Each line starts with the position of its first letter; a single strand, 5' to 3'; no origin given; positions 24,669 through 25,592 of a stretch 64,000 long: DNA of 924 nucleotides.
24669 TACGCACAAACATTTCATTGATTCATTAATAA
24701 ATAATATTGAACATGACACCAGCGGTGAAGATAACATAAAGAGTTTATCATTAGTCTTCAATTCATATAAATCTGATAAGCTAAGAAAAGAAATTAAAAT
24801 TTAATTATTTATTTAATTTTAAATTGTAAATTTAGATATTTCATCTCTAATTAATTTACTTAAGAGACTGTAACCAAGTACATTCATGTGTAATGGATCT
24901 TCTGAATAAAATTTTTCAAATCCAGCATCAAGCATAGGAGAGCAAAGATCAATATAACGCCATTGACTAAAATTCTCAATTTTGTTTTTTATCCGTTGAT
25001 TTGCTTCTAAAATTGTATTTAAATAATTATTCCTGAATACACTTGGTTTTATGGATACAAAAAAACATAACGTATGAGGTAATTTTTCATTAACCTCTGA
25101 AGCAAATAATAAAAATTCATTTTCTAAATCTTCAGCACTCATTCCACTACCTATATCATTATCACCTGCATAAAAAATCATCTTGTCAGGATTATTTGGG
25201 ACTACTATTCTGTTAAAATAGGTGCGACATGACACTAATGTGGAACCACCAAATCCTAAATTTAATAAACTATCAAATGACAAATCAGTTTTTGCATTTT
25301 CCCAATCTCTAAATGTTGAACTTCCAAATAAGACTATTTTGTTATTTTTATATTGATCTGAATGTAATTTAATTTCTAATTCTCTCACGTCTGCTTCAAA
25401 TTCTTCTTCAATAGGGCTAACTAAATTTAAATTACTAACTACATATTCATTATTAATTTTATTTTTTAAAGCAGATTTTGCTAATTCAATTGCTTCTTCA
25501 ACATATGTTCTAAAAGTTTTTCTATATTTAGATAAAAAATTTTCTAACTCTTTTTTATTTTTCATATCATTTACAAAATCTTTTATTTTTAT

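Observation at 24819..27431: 870-aa fusion of two CNB-like sensor domains with a PlsC-type acyltransferase and an SGNH esterase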

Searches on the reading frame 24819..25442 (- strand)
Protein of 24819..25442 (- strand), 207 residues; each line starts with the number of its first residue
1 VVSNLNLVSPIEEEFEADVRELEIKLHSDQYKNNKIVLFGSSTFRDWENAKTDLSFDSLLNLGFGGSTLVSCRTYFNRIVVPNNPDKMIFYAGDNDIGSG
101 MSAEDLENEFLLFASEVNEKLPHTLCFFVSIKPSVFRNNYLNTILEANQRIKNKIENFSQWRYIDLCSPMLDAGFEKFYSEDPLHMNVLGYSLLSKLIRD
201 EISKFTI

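Call 67: search_solved_structures(query=A6, max_evalue=0.01, show_alignments=2)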
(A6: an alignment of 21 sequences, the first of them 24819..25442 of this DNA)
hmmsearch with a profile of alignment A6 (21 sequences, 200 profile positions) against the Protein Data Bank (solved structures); distinct sequences matched with E-value up to 0.01: 37.
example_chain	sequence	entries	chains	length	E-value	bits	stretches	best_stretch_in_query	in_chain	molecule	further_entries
7pzg_AAA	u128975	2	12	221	4.1e-20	75.2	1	17-197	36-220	Lysophospholipase L1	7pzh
4iyj_A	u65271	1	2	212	6.5e-20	74.5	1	13-197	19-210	GDSL-like protein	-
6njc_A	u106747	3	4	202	8.8e-20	74.1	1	17-195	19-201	Sialate O-acetylesterase | Lysophospholipase L1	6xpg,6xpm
9hi6_A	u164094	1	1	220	3.9e-17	65.5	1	12-197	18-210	FI6-focused design_04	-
4ppy_A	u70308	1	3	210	6e-17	64.8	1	14-198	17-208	Putative acylhydrolase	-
2hsj_A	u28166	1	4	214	1.1e-16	64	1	9-195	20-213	Putative platelet activating factor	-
3p94_A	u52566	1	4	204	2.6e-16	62.8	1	19-198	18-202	GDSL-like Lipase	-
4hf7_A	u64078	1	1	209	4.8e-16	61.9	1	16-197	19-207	Putative acylhydrolase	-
9hi5_A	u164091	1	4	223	2.9e-15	59.4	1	13-197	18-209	GDSL-like protein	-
9hi4_C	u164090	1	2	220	2.3e-14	56.4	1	13-197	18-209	FI6-focused design_03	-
1bwp_A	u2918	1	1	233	4.3e-14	55.5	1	17-185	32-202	PLATELET-ACTIVATING FACTOR ACETYLHYDROLASE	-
1bwr_A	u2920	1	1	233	1.4e-13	53.9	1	17-185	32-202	PLATELET-ACTIVATING FACTOR ACETYLHYDROLASE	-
1es9_A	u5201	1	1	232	1.7e-13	53.6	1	17-185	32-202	PLATELET-ACTIVATING FACTOR ACETYLHYDROLASE IB GAMMA SUBUNIT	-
1fxw_A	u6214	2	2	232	1.7e-13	53.6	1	17-185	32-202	PLATELET-ACTIVATING FACTOR ACETYLHYDROLASE IB GAMMA SUBUNIT | PLATELET-ACTIVATING FACTOR ACETYLHYDROLASE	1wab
3dt6_A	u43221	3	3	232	2.1e-13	53.3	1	17-185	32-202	Brain Platelet-activating factor acetylhydrolase IB subunit alpha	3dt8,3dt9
6vjp_A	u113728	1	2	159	0.0091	18.5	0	136-197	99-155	Acetyltransferase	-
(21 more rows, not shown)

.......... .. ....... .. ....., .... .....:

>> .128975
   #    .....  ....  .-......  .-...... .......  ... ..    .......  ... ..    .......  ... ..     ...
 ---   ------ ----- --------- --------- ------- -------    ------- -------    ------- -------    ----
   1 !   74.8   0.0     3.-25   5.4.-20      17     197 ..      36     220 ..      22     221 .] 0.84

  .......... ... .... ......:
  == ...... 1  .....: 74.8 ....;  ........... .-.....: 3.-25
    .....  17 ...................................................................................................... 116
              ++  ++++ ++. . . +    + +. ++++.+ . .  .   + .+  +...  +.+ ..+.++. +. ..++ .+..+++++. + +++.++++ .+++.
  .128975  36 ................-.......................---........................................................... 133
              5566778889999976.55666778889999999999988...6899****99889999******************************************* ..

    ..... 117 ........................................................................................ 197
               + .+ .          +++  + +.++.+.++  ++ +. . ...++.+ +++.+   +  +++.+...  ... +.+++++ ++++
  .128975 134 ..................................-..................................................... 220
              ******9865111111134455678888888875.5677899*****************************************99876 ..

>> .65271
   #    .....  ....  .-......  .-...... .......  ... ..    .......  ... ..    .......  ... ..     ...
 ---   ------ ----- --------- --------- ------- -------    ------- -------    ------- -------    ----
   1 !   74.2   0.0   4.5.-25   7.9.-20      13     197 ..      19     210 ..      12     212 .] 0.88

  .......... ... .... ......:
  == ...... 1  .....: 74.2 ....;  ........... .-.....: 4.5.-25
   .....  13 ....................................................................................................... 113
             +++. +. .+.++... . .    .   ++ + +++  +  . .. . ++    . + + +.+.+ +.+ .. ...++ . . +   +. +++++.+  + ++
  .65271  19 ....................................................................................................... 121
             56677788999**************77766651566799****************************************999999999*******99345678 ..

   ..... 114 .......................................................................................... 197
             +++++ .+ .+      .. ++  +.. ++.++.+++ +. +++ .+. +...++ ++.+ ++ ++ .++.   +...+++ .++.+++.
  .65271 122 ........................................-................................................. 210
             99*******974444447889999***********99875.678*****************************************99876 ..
